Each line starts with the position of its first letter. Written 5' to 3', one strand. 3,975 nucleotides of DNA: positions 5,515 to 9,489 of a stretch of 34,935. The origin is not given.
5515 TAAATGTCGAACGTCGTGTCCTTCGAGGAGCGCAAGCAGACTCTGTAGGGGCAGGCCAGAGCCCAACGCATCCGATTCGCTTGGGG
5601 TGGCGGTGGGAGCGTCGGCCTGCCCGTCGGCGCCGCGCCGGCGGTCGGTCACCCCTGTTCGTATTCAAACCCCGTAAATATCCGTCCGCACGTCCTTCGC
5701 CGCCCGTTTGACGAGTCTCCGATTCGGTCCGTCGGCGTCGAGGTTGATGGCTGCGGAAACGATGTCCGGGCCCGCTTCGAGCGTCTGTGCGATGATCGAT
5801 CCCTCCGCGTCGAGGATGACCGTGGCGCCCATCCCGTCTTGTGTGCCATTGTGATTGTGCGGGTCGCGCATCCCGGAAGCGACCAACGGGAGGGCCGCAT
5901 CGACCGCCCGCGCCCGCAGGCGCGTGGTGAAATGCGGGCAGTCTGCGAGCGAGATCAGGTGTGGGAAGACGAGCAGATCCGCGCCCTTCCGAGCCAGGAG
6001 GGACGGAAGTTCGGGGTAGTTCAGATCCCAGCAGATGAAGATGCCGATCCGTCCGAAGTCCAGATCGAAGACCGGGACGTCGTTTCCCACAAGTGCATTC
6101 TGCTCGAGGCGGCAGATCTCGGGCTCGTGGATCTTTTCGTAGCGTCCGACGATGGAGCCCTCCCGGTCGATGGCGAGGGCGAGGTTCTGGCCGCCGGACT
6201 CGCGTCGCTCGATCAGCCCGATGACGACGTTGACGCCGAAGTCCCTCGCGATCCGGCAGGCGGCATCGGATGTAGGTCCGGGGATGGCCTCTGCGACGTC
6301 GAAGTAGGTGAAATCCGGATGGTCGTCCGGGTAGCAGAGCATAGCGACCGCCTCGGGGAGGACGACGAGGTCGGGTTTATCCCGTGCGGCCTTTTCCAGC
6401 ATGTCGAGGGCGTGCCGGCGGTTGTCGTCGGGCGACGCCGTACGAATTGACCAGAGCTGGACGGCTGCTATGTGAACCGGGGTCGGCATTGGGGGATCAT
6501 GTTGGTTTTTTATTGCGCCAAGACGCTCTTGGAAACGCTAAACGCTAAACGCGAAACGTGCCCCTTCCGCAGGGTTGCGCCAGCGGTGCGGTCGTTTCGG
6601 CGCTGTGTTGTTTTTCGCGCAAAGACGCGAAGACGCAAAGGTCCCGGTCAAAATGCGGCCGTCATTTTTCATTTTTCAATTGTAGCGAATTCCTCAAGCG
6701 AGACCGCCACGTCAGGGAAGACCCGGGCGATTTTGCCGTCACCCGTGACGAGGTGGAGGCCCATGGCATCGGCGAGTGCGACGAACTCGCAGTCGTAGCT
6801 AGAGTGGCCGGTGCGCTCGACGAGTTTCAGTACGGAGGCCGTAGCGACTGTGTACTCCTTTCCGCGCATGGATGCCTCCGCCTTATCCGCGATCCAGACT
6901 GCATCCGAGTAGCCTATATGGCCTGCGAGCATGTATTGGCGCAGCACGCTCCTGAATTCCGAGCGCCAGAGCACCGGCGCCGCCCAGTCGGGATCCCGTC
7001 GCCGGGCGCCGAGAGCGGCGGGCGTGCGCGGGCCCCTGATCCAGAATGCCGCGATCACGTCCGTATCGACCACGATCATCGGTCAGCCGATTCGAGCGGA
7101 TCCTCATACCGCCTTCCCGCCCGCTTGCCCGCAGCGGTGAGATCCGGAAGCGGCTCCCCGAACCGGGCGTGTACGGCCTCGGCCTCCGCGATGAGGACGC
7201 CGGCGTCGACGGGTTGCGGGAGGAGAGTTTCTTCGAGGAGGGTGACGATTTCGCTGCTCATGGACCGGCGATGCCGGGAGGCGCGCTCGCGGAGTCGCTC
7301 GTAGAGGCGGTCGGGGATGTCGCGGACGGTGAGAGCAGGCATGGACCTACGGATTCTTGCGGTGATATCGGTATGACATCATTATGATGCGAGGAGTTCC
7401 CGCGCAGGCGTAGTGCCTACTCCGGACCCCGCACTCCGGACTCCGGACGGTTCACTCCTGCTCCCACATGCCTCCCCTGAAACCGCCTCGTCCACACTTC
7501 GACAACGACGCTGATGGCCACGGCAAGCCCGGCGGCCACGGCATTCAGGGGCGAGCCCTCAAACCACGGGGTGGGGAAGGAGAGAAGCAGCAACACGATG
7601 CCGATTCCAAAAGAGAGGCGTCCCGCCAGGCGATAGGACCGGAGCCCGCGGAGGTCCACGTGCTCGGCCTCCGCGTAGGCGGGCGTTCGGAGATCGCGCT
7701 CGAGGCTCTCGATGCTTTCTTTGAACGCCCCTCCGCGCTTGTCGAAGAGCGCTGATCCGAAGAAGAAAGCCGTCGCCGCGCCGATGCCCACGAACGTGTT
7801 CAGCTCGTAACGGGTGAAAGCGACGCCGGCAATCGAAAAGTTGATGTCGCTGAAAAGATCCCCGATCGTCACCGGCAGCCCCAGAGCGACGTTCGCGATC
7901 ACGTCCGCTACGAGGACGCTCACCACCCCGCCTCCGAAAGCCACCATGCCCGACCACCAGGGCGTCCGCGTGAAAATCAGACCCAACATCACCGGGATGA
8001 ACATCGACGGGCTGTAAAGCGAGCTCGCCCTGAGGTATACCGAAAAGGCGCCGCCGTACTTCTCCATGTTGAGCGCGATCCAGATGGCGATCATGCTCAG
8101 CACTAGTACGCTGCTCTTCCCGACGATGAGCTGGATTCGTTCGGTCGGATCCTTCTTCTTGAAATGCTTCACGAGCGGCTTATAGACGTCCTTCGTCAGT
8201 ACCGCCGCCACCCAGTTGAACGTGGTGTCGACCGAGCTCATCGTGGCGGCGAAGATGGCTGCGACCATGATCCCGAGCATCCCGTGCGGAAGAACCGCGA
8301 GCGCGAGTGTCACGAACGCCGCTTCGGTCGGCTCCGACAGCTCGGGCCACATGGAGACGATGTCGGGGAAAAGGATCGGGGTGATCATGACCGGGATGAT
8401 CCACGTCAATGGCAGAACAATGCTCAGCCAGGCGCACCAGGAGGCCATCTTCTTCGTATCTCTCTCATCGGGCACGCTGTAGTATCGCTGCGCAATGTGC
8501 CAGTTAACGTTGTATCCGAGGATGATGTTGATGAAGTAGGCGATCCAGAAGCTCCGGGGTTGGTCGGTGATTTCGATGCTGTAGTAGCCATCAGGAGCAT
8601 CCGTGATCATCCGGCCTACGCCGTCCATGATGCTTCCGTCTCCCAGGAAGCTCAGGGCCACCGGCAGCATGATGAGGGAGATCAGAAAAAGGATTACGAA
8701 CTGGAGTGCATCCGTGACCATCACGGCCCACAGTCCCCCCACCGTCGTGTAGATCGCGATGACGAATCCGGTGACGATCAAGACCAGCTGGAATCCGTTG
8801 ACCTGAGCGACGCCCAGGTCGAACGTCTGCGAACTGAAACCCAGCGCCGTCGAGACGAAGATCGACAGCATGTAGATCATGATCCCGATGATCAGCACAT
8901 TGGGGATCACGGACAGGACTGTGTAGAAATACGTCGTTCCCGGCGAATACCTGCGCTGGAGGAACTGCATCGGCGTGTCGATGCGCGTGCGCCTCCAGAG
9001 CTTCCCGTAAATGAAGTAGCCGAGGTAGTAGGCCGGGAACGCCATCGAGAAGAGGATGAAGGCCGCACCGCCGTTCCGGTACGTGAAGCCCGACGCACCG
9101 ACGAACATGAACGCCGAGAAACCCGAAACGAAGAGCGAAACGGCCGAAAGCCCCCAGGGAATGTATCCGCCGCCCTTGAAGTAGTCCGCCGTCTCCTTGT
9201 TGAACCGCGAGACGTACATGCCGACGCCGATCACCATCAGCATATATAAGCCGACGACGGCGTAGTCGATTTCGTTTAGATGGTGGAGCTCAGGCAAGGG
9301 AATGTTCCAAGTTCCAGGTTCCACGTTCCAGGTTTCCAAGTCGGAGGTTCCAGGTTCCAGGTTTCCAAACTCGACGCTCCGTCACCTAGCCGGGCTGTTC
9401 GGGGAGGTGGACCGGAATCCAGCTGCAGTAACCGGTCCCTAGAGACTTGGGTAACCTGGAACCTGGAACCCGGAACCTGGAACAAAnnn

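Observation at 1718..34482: Heptamer/octamer tandem-repeat arrays fill most intergenic gaps (STRR-like architecture in a non-cyanobacterial genome)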

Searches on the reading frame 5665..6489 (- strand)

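Call 6: search_protein_families(library=pfam, proteins=[window:5665-6489:-])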
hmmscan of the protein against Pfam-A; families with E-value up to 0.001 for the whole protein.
window:5665-6489:- (274 aa): 1 family
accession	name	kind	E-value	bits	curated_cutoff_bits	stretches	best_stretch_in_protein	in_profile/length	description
PF00795.27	CN_hydrolase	-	9.6e-37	127.1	23.2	1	7-251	2-249/256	Carbon-nitrogen hydrolase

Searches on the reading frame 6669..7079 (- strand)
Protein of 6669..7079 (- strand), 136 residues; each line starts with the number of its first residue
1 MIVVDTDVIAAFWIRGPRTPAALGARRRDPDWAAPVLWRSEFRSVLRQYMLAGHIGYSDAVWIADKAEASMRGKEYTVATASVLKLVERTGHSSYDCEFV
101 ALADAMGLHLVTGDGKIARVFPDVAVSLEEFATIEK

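Call 6: search_protein_families(library=pfam, proteins=[window:6669-7079:-])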
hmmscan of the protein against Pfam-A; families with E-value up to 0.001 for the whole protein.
window:6669-7079:- (136 aa): 1 family
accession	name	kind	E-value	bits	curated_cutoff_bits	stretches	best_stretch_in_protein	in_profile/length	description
PF01850.27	PIN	-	7.7e-06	27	23.6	1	2-120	1-117/120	PIN domain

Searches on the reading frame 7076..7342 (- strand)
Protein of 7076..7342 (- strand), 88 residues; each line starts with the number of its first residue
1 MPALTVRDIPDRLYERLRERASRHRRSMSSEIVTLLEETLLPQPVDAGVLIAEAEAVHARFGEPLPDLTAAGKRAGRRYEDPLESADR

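Call 6: search_protein_families(library=pfam, proteins=[window:7076-7342:-])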
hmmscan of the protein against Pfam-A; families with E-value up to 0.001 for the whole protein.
window:7076-7342:- (88 aa): 2 families
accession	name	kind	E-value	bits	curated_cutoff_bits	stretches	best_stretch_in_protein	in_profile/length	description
PF22513.2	FitA-like_RHH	-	7.9e-13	48.6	27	1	2-39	1-38/39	Antitoxin FitA-like, ribbon-helix-helix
PF03869.20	Arc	-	1.3e-06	28.6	20.4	1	6-41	9-43/50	Arc-like DNA binding domain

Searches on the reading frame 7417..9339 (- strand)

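Call 9: search_protein_families(library=pfam, proteins=[window:7417-9339:-])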
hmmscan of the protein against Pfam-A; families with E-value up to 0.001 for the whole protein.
window:7417-9339:- (640 aa): 1 family
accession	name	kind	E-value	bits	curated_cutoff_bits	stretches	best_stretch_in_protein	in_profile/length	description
PF00474.23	SSF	-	1.7e-40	139.6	22.8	1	53-458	1-393/406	Sodium:solute symporter family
